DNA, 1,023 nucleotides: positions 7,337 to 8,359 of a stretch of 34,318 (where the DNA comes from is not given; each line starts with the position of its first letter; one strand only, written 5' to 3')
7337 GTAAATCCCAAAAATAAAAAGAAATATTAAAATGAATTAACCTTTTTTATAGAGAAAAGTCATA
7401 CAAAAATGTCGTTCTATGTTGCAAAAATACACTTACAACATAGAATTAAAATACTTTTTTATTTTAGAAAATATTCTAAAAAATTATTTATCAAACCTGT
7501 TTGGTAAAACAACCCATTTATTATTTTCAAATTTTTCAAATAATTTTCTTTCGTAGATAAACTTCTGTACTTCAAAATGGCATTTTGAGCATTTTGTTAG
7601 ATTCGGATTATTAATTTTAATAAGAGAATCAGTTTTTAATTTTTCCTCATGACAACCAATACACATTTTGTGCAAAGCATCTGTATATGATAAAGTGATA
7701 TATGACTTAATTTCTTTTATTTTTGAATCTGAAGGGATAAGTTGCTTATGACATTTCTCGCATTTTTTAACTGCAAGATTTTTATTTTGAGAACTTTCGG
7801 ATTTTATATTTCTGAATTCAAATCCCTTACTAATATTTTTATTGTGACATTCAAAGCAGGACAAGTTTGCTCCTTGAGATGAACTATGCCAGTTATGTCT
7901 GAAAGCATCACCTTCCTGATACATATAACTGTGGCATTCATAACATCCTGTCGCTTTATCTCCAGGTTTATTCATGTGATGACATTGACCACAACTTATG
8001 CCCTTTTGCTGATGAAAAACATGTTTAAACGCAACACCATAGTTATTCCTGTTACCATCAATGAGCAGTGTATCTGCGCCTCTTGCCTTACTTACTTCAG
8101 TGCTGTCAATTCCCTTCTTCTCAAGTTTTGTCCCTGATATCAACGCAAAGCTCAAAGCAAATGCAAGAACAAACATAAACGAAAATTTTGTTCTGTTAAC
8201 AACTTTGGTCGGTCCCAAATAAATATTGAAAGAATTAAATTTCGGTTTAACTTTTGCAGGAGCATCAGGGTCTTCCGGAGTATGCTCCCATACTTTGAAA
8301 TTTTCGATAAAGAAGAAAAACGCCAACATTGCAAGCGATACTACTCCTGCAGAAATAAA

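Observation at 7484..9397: NrfD-type quinone subunit covalently fused to a hexahaem cytochrome c3-like domain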

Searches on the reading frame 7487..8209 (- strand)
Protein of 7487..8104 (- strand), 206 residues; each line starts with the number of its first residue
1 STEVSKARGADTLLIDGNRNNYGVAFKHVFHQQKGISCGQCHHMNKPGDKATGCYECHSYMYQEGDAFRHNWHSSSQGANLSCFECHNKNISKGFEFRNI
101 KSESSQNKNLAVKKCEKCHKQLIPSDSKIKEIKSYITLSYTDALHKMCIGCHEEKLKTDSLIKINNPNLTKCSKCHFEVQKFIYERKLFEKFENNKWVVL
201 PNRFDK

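Call 19: search_protein_representatives(protein=window:7487-8104:-)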
Query: 206 residues. Proteins with E-value up to 0.001 (for the whole library): 281; up to 1e-10: 182; up to 1e-30: 13. The best 150 are listed.
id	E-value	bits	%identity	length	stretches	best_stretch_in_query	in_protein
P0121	4.5e-67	242.3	59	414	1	3-201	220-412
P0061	9.5e-55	202.1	48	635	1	9-202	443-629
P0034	1.7e-53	198.0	53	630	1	3-201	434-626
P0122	2.5e-52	194.2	52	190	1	14-206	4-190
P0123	5.7e-41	157.1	54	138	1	61-203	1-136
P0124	2.6e-38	148.4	50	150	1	44-205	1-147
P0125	7.8e-36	140.3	45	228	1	5-193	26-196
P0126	2.3e-35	138.8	50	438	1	4-179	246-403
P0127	4.4e-34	134.6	44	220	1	3-204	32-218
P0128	2.4e-33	132.2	46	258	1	4-182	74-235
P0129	2.7e-33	132.0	51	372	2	2-162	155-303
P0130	7.6e-32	127.3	51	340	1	5-157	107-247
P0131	5.9e-31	124.4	44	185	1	14-186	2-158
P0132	1.4e-30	123.2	44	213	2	37-192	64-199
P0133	3.1e-30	122.0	47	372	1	3-179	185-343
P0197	2.6e-17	79.8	39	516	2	11-154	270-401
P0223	4.5e-16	75.8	40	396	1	11-177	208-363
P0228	1.4e-15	74.2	36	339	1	8-184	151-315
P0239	5.7e-15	72.2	34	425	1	10-183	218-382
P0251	4.7e-14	69.2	33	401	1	11-180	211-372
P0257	1.0e-13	68.1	32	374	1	8-177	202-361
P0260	1.3e-13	67.7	37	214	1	6-183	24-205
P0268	3.7e-13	66.2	36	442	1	15-179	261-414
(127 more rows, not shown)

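Call 21: search_protein_families(library=pfam, proteins=[P0223, P0239, P0251, P0257, P0268, P0228, P0125, P0127, P0260, P0197], max_evalue=0.001)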
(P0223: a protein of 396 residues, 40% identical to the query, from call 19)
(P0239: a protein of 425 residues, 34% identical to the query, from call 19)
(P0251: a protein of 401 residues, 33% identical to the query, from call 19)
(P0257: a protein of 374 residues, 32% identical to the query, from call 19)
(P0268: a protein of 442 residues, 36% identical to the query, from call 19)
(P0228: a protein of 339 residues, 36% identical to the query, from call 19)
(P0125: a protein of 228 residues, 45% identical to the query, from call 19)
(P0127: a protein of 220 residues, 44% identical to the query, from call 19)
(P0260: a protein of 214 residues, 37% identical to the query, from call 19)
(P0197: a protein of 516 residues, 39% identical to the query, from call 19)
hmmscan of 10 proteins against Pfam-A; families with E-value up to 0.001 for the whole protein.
P0223 (396 aa): 2 families
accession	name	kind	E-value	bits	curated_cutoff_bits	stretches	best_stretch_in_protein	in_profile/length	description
PF02085.21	Cytochrom_CIII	-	6.9e-12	46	22.9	2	218-306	18-101/101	Class III cytochrome C family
PF14522.11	Cytochrome_C7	-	3.8e-05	23.9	24.8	0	251-306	13-66/67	Cytochrome c7 and related cytochrome c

P0239 (425 aa): 2 families
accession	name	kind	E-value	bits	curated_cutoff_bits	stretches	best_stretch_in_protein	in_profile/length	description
PF02085.21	Cytochrom_CIII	-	1.4e-09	38.7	22.9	1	230-318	19-101/101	Class III cytochrome C family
PF14522.11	Cytochrome_C7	-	3.4e-07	30.4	24.8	1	261-318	12-66/67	Cytochrome c7 and related cytochrome c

P0251 (401 aa): 4 families
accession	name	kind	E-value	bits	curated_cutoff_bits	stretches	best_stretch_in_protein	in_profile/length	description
PF14537.11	Cytochrom_c3_2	-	2.7e-07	31.4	25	1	284-315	7-38/79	Cytochrome c3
PF14522.11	Cytochrome_C7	-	5.4e-07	29.8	24.8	1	253-311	12-67/67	Cytochrome c7 and related cytochrome c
PF02085.21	Cytochrom_CIII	-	5e-06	27.2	22.9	1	270-368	22-101/101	Class III cytochrome C family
PF22113.1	Mtrc-MtrF_II-IV_dom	-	0.00023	21.2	30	0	255-372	7-131/176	Outer membrane cytochrome MtrC/MtrF-like, domains II/IV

P0257 (374 aa): 2 families
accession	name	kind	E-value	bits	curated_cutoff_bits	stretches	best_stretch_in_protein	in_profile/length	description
PF02085.21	Cytochrom_CIII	-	8.7e-13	48.9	22.9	2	211-297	15-97/101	Class III cytochrome C family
PF14522.11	Cytochrome_C7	-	5.3e-07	29.8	24.8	0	246-303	12-66/67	Cytochrome c7 and related cytochrome c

P0268 (442 aa): 5 families
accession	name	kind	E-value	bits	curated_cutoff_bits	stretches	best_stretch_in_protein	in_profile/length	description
PF02085.21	Cytochrom_CIII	-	2.3e-11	44.4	22.9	2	267-354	18-101/101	Class III cytochrome C family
PF14522.11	Cytochrome_C7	-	2.8e-08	33.9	24.8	1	295-354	8-66/67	Cytochrome c7 and related cytochrome c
PF22678.1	Cytochrom_c_NrfB-like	-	3.1e-07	31.2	27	0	350-430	1-84/89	Cytochrome c-type protein NrfB-like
PF14537.11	Cytochrom_c3_2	-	3.6e-05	24.6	25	0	385-423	8-45/79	Cytochrome c3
PF22113.1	Mtrc-MtrF_II-IV_dom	-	0.00018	21.5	30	0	277-412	21-164/176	Outer membrane cytochrome MtrC/MtrF-like, domains II/IV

P0228 (339 aa): 4 families
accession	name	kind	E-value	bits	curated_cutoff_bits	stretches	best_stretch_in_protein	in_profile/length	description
PF02085.21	Cytochrom_CIII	-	1e-11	45.5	22.9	2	166-252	20-101/101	Class III cytochrome C family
PF22113.1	Mtrc-MtrF_II-IV_dom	-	6.3e-07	29.5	30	1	225-319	5-100/176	Outer membrane cytochrome MtrC/MtrF-like, domains II/IV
PF14522.11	Cytochrome_C7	-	8.2e-07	29.2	24.8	0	196-252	12-66/67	Cytochrome c7 and related cytochrome c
PF14537.11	Cytochrom_c3_2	-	0.0005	20.9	25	1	225-307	5-78/79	Cytochrome c3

P0125 (228 aa): 3 families
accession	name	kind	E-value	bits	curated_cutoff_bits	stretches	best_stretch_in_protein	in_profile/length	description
PF02085.21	Cytochrom_CIII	-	5.6e-15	56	22.9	2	41-127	17-101/101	Class III cytochrome C family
PF14522.11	Cytochrome_C7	-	2.8e-08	33.9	24.8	0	118-180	9-67/67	Cytochrome c7 and related cytochrome c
PF14537.11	Cytochrom_c3_2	-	7.4e-08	33.2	25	0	150-183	4-37/79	Cytochrome c3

P0127 (220 aa): 3 families
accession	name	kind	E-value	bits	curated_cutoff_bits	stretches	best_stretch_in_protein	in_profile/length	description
PF02085.21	Cytochrom_CIII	-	3.4e-12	47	22.9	2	48-137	16-101/101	Class III cytochrome C family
PF14522.11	Cytochrome_C7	-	8.6e-11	41.9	24.8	1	82-138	12-67/67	Cytochrome c7 and related cytochrome c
PF14537.11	Cytochrom_c3_2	-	1.6e-09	38.6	25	1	111-170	5-65/79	Cytochrome c3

P0260 (214 aa): 3 families
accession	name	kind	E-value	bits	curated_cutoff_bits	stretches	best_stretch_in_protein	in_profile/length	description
PF02085.21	Cytochrom_CIII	-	5.9e-11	43.1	22.9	2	93-198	23-101/101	Class III cytochrome C family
PF14522.11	Cytochrome_C7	-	1.6e-08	34.7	24.8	2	122-199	11-67/67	Cytochrome c7 and related cytochrome c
PF14537.11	Cytochrom_c3_2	-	3.2e-05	24.8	25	1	107-198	8-78/79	Cytochrome c3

P0197 (516 aa): 4 families
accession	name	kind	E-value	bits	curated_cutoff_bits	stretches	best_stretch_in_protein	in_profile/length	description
PF02085.21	Cytochrom_CIII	-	2.3e-14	54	22.9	3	279-368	17-101/101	Class III cytochrome C family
PF14537.11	Cytochrom_c3_2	-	5.2e-11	43.3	25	1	435-489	8-65/79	Cytochrome c3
PF14522.11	Cytochrome_C7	-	8.9e-09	35.5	24.8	0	421-489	3-67/67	Cytochrome c7 and related cytochrome c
PF22113.1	Mtrc-MtrF_II-IV_dom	-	2.5e-05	24.3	30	0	285-356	108-170/176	Outer membrane cytochrome MtrC/MtrF-like, domains II/IV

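Call 65: predict_structure(alignment_id=A3)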
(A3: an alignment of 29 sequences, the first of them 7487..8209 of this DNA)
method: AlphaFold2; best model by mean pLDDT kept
length: 241 residues; sequences in the alignment: 29
mean_pLDDT: 71.3   pTM: 0.62
mean pLDDT of the five models: 71.3, 70.2, 67.8, 59.6, 58.3
residues with pLDDT >= 90: 45; 70-90: 88; 50-70: 54; < 50: 54
segments of 3 or more residues with pLDDT < 50: 27-32, 106-122, 126-130, 136-138, 215-219, 224-226, 229-231, 233-241
pLDDT, mean of each block of 10 residues (from residue 1): 91 90 59 67 63 65 88 89 83 84 57 45 48 49 62 77 82 87 93 96 89 54 48 46 40
secondary structure, 60 per line:
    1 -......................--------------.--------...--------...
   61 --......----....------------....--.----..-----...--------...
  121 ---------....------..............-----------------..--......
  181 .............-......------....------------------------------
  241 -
elements in order: H2-23 E47-49 E58-60 H63-68 H73-76 H89-92 H130-133 H140-153 H175-193 H195-200 H207-210

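Call 67: search_solved_structures(query=A3, max_evalue=1, show_alignments=2)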
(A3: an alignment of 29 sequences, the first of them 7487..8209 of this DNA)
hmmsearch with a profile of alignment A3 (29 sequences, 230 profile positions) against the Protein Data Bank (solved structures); distinct sequences matched with E-value up to 1: 65 (the best 60 are shown).
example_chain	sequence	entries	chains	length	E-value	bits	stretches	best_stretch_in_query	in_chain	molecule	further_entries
1z1n_X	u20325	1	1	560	8.4e-15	57.8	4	59-149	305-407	sixteen heme cytochrome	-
2e84_A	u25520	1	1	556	2.8e-12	49.6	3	123-210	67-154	High-molecular-weight cytochrome c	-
1h29_A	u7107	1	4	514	1.6e-10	43.8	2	125-208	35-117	HIGH-MOLECULAR-WEIGHT CYTOCHROME C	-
1gws_A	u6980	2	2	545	2.6e-10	43.1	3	125-208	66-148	HIGH-MOLECULAR-WEIGHT CYTOCHROME C | High-molecular-weight cytochrome c precursor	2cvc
1qn0_A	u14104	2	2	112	1e-07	34.7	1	42-143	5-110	CYTOCHROME C3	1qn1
1wad_A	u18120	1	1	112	2e-07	33.7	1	42-143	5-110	CYTOCHROME C3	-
19hc_A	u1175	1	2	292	2e-07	33.7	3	65-97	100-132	PROTEIN (NINE-HAEM CYTOCHROME C)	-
2bq4_A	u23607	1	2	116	2e-06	30.4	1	54-145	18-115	BASIC CYTOCHROME C3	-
1duw_A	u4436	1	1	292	8.2e-06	28.4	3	64-144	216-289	NONAHEME CYTOCHROME C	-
3ov0_A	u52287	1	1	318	8.4e-06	28.4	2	70-200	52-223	Cytochrome c family protein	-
1gm4_A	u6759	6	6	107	9.8e-06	28.1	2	133-199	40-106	CYTOCHROME C3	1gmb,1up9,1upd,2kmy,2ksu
3cyr_A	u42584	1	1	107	1.2e-05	27.8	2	133-199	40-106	CYTOCHROME C3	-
1i77_A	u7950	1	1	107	1.7e-05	27.4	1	110-199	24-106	CYTOCHROME C3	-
1gyo_A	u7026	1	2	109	3.1e-05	26.5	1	59-144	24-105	CYTOCHROME C3, A DIMERIC CLASS III C-TYPE CYTOCHROME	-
1ofw_A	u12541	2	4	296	4.2e-05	26.1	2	65-97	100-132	NINE-HEME CYTOCHROME C | NINE HEME CYTOCHROME C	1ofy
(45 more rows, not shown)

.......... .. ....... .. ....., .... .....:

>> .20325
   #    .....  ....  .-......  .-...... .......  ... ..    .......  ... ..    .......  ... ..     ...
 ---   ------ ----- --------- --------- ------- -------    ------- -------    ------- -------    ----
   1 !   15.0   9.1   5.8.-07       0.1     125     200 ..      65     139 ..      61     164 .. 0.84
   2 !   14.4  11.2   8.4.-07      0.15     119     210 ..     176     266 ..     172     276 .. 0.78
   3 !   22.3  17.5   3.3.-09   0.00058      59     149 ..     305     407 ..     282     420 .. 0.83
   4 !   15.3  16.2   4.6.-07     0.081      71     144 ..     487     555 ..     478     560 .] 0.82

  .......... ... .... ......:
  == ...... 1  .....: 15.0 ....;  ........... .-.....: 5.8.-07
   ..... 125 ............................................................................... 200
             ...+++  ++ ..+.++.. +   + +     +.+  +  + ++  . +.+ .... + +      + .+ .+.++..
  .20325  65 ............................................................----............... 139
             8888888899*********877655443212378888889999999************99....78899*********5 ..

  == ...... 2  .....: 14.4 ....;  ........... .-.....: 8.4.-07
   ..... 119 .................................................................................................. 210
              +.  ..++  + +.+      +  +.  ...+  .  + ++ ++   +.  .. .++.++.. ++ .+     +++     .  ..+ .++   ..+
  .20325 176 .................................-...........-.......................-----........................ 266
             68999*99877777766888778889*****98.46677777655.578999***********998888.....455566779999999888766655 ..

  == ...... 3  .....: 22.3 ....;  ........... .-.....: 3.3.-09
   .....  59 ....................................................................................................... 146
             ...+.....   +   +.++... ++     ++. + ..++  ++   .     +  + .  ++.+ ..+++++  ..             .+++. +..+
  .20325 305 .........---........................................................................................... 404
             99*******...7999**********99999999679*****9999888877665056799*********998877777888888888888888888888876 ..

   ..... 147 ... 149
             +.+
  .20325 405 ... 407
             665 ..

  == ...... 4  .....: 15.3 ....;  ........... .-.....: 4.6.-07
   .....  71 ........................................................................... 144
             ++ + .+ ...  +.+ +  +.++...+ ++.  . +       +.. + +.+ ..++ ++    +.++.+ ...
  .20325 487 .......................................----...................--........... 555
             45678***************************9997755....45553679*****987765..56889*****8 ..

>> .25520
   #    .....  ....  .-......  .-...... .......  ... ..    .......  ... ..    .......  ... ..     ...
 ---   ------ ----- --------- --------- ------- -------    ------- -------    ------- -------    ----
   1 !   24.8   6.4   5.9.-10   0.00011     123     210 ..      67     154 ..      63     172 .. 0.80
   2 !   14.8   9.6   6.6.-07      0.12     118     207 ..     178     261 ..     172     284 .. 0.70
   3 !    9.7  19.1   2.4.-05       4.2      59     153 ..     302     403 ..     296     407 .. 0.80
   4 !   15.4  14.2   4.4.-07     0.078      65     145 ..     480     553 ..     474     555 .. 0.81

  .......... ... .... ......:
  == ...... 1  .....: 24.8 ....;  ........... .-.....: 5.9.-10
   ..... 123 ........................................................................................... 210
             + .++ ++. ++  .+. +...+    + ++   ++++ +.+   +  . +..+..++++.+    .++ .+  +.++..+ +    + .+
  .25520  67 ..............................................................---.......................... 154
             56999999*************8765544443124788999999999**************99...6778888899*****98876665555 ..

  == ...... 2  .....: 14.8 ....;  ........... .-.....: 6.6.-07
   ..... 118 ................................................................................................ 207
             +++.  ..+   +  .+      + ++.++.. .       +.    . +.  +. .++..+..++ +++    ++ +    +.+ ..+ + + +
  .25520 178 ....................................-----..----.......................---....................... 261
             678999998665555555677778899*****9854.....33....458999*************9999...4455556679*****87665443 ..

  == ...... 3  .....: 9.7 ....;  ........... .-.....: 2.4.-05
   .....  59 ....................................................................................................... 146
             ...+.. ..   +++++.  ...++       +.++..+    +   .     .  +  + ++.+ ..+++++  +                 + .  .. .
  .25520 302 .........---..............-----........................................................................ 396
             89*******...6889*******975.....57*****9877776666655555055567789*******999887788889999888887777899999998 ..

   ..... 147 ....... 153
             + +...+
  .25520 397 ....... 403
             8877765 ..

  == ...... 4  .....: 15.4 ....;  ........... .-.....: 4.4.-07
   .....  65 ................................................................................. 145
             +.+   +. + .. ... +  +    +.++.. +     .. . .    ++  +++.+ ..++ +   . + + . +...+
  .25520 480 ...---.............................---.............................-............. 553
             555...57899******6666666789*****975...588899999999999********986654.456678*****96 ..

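Call 68: fold_search(model_id=the predicted structure, library=pdb)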
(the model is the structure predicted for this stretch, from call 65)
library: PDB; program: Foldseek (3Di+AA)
matches with E <= 10: 4; with E <= 0.001: 0
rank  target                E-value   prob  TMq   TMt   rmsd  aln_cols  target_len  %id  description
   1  1z1n_X                1.8e+00  0.02  0.13  0.07  22.1       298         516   15  Crystal Structure of the sixteen heme cytochrome from Desulfovibrio gigas (released 2006-04-04)
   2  2e84                  5.4e+00  0.01  0.12  0.07  20.1       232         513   14  Crystal structure of High-Molecular Weight Cytochrome c from Desulfovibrio vulgaris (Miyazaki F) in the presence of zinc (released 2008-01-15)
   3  3bxu_A                6.5e+00  0.04  0.13  0.34   5.1        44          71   30  PpcB, A Cytochrome c7 from Geobacter sulfurreducens (released 2008-07-01)
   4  8gtd_M                7.9e+00  0.02  0.09  0.12  13.7        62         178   10  Cryo-EM model of the marine siphophage vB_DshS-R4C portal-adaptor complex (released 2023-07-12)

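Call 76: find_encoding_contigs(protein=P0127, flank=6000, max_places=3)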
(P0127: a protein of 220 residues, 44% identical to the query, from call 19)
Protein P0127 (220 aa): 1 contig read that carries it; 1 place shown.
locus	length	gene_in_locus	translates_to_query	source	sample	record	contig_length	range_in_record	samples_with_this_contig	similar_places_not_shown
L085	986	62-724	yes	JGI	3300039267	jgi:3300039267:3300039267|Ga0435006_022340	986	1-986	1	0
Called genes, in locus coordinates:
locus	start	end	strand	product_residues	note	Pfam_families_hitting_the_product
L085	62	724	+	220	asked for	PF02085:Cytochrom_CIII, PF14537:Cytochrom_c3_2 (faint), PF14522:Cytochrome_C7 (weak), PF02085:Cytochrom_CIII (weak)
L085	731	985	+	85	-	?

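Call 78: find_encoding_contigs(protein=P0125, flank=6000, max_places=3)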
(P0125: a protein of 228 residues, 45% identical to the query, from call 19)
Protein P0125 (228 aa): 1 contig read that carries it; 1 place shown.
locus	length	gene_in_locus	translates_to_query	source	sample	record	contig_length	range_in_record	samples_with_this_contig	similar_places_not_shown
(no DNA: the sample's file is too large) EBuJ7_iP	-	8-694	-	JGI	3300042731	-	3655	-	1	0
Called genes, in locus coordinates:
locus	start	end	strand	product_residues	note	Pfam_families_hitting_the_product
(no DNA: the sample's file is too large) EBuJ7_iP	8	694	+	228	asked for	PF02085:Cytochrom_CIII, PF14522:Cytochrome_C7 (faint), PF14537:Cytochrom_c3_2 (faint), PF02085:Cytochrom_CIII (weak)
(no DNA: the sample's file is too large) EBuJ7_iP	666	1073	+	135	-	PF00072:Response_reg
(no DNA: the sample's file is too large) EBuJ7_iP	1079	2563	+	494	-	PF13188:PAS_8 (faint), PF08448:PAS_4, PF13426:PAS_9 (weak), PF08448:PAS_4, PF13426:PAS_9, PF02518:HATPase_c, PF14501:HATPase_c_5 (weak)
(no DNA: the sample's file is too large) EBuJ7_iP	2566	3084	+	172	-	PF00072:Response_reg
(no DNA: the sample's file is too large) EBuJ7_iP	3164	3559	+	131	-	PF00072:Response_reg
